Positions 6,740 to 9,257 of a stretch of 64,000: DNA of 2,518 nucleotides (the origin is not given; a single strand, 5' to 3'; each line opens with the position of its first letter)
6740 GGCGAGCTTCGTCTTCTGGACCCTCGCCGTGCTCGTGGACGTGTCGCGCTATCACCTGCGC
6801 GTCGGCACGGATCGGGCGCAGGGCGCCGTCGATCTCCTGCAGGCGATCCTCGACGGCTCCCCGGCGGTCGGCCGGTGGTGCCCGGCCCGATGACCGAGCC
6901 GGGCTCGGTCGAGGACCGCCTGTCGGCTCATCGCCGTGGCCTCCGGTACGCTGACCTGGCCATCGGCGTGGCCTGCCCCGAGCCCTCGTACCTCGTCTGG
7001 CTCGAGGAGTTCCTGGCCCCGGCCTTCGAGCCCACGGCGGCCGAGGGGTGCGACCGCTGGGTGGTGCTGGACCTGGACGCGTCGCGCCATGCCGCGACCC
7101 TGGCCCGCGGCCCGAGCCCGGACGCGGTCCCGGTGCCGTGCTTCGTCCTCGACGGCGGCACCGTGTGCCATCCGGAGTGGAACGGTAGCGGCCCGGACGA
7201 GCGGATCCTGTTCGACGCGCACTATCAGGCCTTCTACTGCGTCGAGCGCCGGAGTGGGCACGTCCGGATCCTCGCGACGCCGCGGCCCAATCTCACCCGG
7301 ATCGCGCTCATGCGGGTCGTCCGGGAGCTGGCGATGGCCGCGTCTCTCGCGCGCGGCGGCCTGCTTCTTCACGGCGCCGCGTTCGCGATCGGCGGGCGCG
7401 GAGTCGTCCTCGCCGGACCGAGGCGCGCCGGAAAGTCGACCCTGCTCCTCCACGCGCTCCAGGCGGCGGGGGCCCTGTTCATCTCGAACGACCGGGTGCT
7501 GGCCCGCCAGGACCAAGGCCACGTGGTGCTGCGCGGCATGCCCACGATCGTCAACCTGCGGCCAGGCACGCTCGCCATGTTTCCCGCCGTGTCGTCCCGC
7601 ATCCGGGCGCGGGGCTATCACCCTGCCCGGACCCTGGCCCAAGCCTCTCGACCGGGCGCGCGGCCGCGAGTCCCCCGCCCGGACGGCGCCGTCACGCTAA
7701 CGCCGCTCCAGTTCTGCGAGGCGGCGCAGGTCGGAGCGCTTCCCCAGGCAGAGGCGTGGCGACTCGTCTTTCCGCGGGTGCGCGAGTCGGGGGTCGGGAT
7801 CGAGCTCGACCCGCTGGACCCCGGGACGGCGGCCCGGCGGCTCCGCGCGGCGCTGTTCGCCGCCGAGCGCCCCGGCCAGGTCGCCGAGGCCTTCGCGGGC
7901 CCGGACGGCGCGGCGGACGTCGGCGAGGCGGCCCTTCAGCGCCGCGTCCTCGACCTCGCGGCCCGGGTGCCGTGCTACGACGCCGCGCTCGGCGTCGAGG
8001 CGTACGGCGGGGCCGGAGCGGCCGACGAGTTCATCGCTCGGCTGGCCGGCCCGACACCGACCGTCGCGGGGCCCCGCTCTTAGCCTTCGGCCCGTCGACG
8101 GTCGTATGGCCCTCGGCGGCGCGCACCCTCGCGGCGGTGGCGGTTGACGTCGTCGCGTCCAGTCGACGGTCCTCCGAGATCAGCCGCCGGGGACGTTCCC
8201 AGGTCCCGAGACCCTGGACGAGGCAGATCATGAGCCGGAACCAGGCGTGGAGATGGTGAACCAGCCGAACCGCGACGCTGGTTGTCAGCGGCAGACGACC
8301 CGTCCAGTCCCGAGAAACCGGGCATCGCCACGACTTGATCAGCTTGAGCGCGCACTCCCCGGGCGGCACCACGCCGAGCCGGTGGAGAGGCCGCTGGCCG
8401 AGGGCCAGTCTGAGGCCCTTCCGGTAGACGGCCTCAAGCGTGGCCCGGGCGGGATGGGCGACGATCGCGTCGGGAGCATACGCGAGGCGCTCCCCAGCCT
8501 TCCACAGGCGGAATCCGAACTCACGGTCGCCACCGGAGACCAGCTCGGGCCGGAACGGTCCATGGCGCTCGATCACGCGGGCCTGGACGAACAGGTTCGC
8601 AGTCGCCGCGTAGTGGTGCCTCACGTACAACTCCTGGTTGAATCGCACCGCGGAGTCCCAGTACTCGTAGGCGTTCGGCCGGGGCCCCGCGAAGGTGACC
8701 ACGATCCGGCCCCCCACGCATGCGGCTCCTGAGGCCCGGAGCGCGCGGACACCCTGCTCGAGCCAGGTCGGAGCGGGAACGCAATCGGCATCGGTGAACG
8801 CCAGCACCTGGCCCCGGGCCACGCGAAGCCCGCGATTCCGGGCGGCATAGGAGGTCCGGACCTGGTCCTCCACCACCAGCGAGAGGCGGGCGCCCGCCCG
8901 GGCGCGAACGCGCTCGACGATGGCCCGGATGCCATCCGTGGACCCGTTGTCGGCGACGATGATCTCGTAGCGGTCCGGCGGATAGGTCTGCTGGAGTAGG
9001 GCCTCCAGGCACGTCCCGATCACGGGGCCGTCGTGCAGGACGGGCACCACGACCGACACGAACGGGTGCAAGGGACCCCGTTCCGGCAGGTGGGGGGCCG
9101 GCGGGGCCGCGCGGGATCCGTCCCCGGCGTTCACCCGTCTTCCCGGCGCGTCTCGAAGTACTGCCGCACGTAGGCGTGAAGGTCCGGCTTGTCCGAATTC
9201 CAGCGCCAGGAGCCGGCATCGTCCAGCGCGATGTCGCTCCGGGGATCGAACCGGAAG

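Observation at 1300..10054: Glycoconjugate-tailoring locus: APH-like and HprK-like kinase pair with fucosyltransferase-like, GT2, GT-A and fatty-acid hydroxylase genes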

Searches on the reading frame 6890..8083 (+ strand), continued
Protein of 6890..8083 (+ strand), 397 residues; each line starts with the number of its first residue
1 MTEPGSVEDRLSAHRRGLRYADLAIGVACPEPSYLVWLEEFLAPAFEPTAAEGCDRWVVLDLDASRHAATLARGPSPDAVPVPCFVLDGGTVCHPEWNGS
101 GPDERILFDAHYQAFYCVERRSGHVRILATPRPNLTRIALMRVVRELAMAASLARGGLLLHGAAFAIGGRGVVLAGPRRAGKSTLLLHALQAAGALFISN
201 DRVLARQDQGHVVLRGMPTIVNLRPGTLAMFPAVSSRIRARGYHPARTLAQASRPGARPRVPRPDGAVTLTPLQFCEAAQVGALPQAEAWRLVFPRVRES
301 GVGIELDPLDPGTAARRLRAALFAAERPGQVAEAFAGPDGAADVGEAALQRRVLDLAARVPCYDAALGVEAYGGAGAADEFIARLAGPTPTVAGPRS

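Call 71: search_protein_families(library=ncbifam, proteins=[L003:5576-6826:+, L033:1376-2509:-, L004:8036-9883:+, L060:13133-13921:+, L003:7960-8769:+, L049:11961-13181:+, L079:5481-6359:-, L004:18887-19969:+], max_evalue=0.001)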
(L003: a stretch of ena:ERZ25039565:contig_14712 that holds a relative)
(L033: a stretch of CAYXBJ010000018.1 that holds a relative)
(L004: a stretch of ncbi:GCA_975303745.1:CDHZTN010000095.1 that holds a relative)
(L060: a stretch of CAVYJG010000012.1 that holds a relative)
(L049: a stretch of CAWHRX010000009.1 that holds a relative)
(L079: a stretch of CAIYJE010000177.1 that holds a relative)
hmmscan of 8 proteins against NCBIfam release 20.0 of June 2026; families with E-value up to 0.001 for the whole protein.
L003:5576-6826:+ (416 aa): 0 families

L033:1376-2509:- (377 aa): 0 families

L004:8036-9883:+ (615 aa): 188 families (the best 25 are shown)
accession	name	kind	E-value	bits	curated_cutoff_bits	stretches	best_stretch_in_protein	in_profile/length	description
TIGR02203.1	MsbA_lipidA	equivalog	1.8e-87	294.2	602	1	41-607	13-571/572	lipid A export permease/ATP-binding protein MsbA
TIGR02204.1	MsbA_rel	hypoth_equivalog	3.4e-77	260.4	780.4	1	50-604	29-574/576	ABC transporter, permease/ATP-binding protein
TIGR03796.1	NHLM_micro_ABC1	equivalog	2.8e-73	247.3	853.3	1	57-601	163-708/710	NHLP family bacteriocin export ABC transporter peptidase/permease/ATPase subunit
NF008381.0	PRK11176.1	equivalog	4.9e-69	233.2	867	1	29-605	12-579/582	lipid A ABC transporter ATP-binding protein/permease MsbA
NF052233.1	CphA_assoc_ABC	equivalog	1.5e-68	231.9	880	1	108-609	258-747/766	cyanophycin metabolism-associated ABC transporter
NF010178.0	PRK13657.1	equivalog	1.4e-67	228.5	733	1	279-602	249-567/588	glucan ABC transporter ATP-binding protein/ permease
TIGR03375.1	type_I_sec_LssB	subfamily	1.6e-67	228.3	693.1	1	159-594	269-691/696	type I secretion system permease/ATPase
TIGR00958.1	3a01208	subfamily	5.6e-66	223.2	874.6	1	78-601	195-710/711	antigen peptide transporter 2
NF045513.1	HepA_fam_ABC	equivalog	9.4e-65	219.2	725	1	94-608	105-609/610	heterocyst formation ABC transporter subunit HepA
TIGR01846.1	type_I_sec_HlyB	subfamily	1.1e-63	215.6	725.55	1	91-604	186-691/694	type I secretion system permease/ATPase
TIGR02857.1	CydD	equivalog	2.6e-59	201.6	435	1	45-577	5-529/529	thiol reductant ABC exporter subunit CydD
TIGR03797.1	NHLM_micro_ABC2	equivalog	2.3e-53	181.7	709.4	1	78-602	170-682/686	NHLP bacteriocin export ABC transporter permease/ATPase subunit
NF008364.0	PRK11160.1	equivalog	2.6e-53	181.5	630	1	163-602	145-572/575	heme ABC transporter ATP-binding protein/permease CydC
TIGR01192.1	chvA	subfamily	4.8e-53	180.7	585.4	1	275-602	245-567/585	glucan export ABC transporter ATP-binding protein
TIGR01842.1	type_I_sec_PrtD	subfamily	1.2e-52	179.2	510.15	1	236-594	191-543/544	type I secretion system permease/ATPase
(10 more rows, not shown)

L060:13133-13921:+ (262 aa): 0 families

L003:7960-8769:+ (269 aa): 0 families

L049:11961-13181:+ (406 aa): 4 families
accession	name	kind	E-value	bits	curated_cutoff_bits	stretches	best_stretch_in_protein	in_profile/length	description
TIGR01426.2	MGT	subfamily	8.9e-33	113.8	260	1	10-377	1-365/393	macrolide family glycosyltransferase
NF000362.1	self_GT_OleI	exception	2.3e-11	43.5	700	1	284-386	304-402/424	OleI family self-immunity macrolide glycosyltransferase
NF033129.1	macro_glyco_Mgt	subfamily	2.8e-09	36.4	700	1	90-383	92-371/393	macrolide-inactivating glycosyltransferase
TIGR04516.1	glycosyl_450act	subfamily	3.7e-08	32.9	440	1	224-374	242-385/418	activator-dependent family glycosyltransferase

L079:5481-6359:- (292 aa): 0 families

L004:18887-19969:+ (360 aa): 0 families

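Call 80: search_protein_representatives(alignment_id=A1)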
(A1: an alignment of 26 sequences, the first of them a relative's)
Query: 26 sequences, 376 profile positions. Proteins with E-value up to 0.001 (for the whole library): 12385; up to 1e-10: 2475; up to 1e-30: 785. The best 150 are listed.
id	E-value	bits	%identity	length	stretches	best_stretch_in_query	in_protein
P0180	2.3e-135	467.9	-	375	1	4-369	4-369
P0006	1.2e-133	462.2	-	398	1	3-374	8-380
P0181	2.3e-133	461.4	-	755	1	3-374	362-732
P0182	1.5e-132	458.6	-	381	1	5-374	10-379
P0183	2.8e-132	457.8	-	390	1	3-374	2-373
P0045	1.7e-127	442.1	-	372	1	4-370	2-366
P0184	3.5e-127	441.0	-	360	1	16-375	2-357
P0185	1.1e-126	439.3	-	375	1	4-367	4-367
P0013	6.2e-126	436.9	-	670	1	4-357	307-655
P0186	1.2e-124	432.7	-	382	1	5-374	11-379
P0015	1.3e-124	432.5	-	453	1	5-367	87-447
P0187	2.7e-124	431.5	-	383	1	5-374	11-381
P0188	5.5e-124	430.5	-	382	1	5-372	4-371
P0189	6.7e-124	430.2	-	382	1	4-374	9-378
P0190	2.4e-123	428.3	-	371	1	6-374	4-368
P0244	5.4e-109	381.1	-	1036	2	5-371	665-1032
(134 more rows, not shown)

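Call 81: search_protein_families(library=pfam, alignment_id=A5, max_evalue=0.00001)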
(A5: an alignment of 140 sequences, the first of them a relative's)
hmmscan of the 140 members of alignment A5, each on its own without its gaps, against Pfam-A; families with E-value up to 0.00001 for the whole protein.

A. member 1, L001:4482-5492:- (337 aa): 0 families

B. families by the number of members that match (of 140 scanned): 121 families (the first 25 are shown)
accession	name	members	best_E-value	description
PF01061.29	ABC2_membrane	7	1.1e-16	ABC-2 type transporter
PF04101.22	Glyco_tran_28_C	4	2.6e-13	Glycosyltransferase family 28 C-terminal domain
PF06808.19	DctM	2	8.2e-92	Tripartite ATP-independent periplasmic transporter, DctM component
PF00180.25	Iso_dh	2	1.6e-64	Isocitrate/isopropylmalate dehydrogenase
PF02826.25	2-Hacid_dh_C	2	3.3e-64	D-isomer specific 2-hydroxyacid dehydrogenase, NAD binding domain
PF00361.26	Proton_antipo_M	2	1.5e-60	NADH:quinone oxidoreductase/Mrp antiporter, TM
PF00999.27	Na_H_Exchanger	2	1.1e-57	Sodium/hydrogen exchanger, transmembrane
PF00296.26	Bac_luciferase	2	4.4e-52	Luciferase-like monooxygenase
PF05685.18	Uma2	2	3.8e-44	Putative restriction endonuclease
PF13469.12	Sulfotransfer_3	2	9.1e-41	Sulfotransferase family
PF02518.31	HATPase_c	2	6.9e-34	Histidine kinase-, DNA gyrase B-, and HSP90-like ATPase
PF00072.30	Response_reg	2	3.7e-29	Response regulator receiver domain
PF04055.27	Radical_SAM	2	2e-25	Radical SAM superfamily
PF00512.31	HisKA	2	3.8e-23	His Kinase A (phospho-acceptor) domain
PF02254.24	TrkA_N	2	3e-22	TrkA-N domain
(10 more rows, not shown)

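Call 83: search_protein_families(library=pfam, alignment_id=A6, max_evalue=0.00001)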
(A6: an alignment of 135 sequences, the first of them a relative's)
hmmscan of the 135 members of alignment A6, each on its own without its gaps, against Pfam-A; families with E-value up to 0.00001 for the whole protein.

A. member 1, L047:7841-8755:+ (305 aa): 2 families
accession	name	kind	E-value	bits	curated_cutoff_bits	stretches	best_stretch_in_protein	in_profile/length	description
PF01697.33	Glyco_transf_92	-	4.1e-25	89.3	23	1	17-170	18-184/249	Glycosyltransferase family 92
PF13704.12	Glyco_tranf_2_4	-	2.3e-16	60.5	27.5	1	13-108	1-95/98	Glycosyl transferase family 2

B. families by the number of members that match (of 135 scanned): 122 families (the first 25 are shown)
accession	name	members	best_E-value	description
PF00891.24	Methyltransf_2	4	5.8e-51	O-methyltransferase domain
PF08240.17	ADH_N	4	1.3e-21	Alcohol dehydrogenase GroES-like domain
PF08100.18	Dimerisation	4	6.3e-16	O-methyltransferase dimerisation domain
PF04055.27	Radical_SAM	3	1.8e-25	Radical SAM superfamily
PF00171.27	Aldedh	2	6.4e-130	Aldehyde dehydrogenase family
PF00158.32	Sigma54_activat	2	3.5e-68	Sigma-54 interaction domain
PF00144.29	Beta-lactamase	2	3.6e-61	Beta-lactamase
PF13621.12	Cupin_8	2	2.1e-45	Cupin-like domain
PF00857.26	Isochorismatase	2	1.7e-35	Isochorismatase domain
PF03721.20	UDPG_MGDP_dh_N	2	2.7e-35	UDP-glucose/GDP-mannose dehydrogenase family, NAD binding domain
PF00067.27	p450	2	4e-34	Cytochrome P450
PF00984.24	UDPG_MGDP_dh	2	1.2e-32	UDP-glucose/GDP-mannose dehydrogenase family, central domain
PF04116.19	FA_hydroxylase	2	1.3e-31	Fatty acid hydroxylase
PF01697.33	Glyco_transf_92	2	4.1e-25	Glycosyltransferase family 92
PF00528.27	BPD_transp_1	2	1.6e-24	Binding-protein-dependent transport system inner membrane component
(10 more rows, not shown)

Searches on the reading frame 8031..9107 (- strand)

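Call 6: search_protein_families(library=pfam, proteins=[window:8031-9107:-], max_evalue=0.01)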
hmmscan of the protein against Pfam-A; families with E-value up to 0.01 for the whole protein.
window:8031-9107:- (358 aa): 4 families
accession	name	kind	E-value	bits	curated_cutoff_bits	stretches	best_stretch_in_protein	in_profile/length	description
PF00535.33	Glycos_transf_2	-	9.5e-29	100.9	23.3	1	18-150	1-130/168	Glycosyl transferase family 2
PF13641.12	Glyco_tranf_2_3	-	1.6e-21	77.8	27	1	15-233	2-226/230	Glycosyltransferase like family 2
PF10111.15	Glyco_tranf_2_2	-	2.7e-07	30.8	27.3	1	35-118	17-101/276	Glycosyltransferase like family 2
PF13632.12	Glyco_trans_2_3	-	9.9e-07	29.2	27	1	105-294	5-185/198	Glycosyl transferase family group 2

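Call 7: search_protein_families(library=ncbifam, proteins=[window:8031-9107:-], max_evalue=0.01)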
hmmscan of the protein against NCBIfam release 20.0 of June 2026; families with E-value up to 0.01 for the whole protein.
window:8031-9107:- (358 aa): 19 families
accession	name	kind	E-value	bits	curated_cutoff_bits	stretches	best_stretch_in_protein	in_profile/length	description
TIGR03965.1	mycofact_glyco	equivalog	5.3e-40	137.7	280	1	11-241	70-303/467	mycofactocin biosynthesis glycosyltransferase MftF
NF041875.1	EPS_EpsD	equivalog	8.1e-30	104.3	370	1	17-225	1-214/325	exopolysaccharide biosynthesis glycosyltransferase EpsD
NF041394.1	GtaseAglG_Halo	equivalog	1e-14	54.5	440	1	31-218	19-215/304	glucosyl-dolichyl phosphate glucuronosyltransferase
NF007482.0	PRK10073.1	equivalog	1.2e-14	54.1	423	1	15-115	6-102/334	glycosyltransferase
NF038302.1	EPS_HpsE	equivalog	1.3e-14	53.9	300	1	18-150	4-139/307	hormogonium polysaccharide biosynthesis glycosyltransferase HpsE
TIGR04283.1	glyco_like_mftF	equivalog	1.7e-12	47.4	182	1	17-230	1-197/221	TIGR04283 family arsenosugar biosynthesis glycosyltransferase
NF047683.1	TeichurnBiosyTuaG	equivalog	6.5e-12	45.6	400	1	14-125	5-113/252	teichuronic acid biosynthesis protein TuaG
TIGR03469.1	HpnB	hypoth_equivalog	1.5e-10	40.7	379.25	1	14-127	43-164/386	hopene-associated glycosyltransferase HpnB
NF053739.1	GlytfEpsEBac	equivalog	4.7e-10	38.9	450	1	15-139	1-123/265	glycosyltransferase EpsE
TIGR03937.1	PgaC_IcaA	equivalog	1.4e-09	37.4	422.3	1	14-115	44-142/407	poly-beta-1,6-N-acetyl-D-glucosamine synthase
NF045692.1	OglycostaseCruG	equivalog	6.8e-08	31.8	600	1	16-94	42-117/386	2'-O-glycosyltransferase CruG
TIGR04242.1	nodulat_NodC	equivalog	1.4e-07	30.9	550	1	13-135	46-168/395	chitooligosaccharide synthase NodC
NF050819.1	PolSacchBiosHfsG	equivalog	2.9e-06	26.7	500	1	15-129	12-123/302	polysaccharide biosynthesis protein HfsG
NF010496.0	PRK13915.1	equivalog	2.9e-06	26.6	262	1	17-110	33-128/307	glucosyl-3-phosphoglycerate synthase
NF038299.1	EPS_HpsN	equivalog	2.9e-06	26.5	425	1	15-136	1-120/317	hormogonium polysaccharide biosynthesis glycosyltransferase HpsN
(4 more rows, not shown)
